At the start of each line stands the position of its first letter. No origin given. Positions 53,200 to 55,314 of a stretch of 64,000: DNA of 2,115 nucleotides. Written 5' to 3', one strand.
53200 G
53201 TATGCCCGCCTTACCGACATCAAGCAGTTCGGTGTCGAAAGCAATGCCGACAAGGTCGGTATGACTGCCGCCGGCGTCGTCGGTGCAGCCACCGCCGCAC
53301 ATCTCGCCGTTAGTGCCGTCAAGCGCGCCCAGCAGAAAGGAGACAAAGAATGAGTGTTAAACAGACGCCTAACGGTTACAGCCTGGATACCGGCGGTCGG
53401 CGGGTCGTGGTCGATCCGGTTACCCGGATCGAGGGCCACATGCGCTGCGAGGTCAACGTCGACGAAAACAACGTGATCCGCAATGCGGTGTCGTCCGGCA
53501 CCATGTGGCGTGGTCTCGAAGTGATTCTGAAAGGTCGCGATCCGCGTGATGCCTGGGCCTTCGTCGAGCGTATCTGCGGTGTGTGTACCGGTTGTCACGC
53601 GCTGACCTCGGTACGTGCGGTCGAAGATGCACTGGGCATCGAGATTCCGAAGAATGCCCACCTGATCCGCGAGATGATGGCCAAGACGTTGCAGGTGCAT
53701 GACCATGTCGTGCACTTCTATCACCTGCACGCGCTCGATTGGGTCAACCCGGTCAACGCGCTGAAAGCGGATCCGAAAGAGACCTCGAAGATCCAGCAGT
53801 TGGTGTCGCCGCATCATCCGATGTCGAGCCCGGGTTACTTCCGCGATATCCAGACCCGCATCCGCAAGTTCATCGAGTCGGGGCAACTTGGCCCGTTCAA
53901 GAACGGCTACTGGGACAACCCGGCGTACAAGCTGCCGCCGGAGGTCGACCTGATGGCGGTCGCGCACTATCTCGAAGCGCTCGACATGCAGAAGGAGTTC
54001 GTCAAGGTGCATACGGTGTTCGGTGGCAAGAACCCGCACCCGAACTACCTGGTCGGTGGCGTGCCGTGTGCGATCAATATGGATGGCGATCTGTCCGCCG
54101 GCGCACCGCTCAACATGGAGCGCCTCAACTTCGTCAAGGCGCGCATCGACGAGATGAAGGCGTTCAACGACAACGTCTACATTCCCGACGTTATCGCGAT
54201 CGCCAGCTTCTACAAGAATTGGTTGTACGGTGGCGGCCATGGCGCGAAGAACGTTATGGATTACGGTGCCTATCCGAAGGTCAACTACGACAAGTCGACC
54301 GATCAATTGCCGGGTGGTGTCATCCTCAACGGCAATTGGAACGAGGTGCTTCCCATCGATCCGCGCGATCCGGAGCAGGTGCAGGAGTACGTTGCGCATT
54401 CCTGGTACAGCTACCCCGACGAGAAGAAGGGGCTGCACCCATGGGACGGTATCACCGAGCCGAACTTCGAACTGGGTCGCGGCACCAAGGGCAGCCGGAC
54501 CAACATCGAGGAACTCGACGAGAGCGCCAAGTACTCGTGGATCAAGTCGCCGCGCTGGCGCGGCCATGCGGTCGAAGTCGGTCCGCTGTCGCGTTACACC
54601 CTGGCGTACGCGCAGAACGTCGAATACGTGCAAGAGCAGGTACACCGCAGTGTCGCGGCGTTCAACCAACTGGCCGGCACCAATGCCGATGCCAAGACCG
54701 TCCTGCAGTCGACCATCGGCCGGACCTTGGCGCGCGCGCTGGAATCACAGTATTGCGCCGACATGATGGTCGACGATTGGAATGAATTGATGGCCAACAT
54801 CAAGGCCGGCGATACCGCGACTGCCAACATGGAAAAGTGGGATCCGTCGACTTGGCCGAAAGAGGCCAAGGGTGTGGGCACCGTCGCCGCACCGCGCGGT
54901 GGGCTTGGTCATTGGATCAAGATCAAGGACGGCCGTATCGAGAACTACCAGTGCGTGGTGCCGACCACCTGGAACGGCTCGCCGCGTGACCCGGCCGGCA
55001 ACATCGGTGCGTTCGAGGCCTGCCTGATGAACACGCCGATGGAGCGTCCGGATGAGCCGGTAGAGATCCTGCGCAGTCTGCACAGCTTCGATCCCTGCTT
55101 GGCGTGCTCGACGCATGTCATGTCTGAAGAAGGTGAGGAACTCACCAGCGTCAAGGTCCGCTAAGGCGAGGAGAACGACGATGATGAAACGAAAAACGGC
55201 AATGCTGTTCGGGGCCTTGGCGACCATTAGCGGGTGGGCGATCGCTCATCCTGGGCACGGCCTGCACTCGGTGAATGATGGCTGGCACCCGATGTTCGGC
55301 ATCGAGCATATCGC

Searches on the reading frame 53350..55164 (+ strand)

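Call 56: search_protein_families(library=pfam, proteins=[window:53350-55164:+], max_evalue=0.0001)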
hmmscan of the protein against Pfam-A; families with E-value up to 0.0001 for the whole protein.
window:53350-55164:+ (604 aa): 1 family
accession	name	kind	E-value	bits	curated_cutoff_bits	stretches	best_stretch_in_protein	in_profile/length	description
PF00374.24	NiFeSe_Hases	-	1.3e-216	720.9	25.8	1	54-589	1-508/508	Nickel-dependent hydrogenase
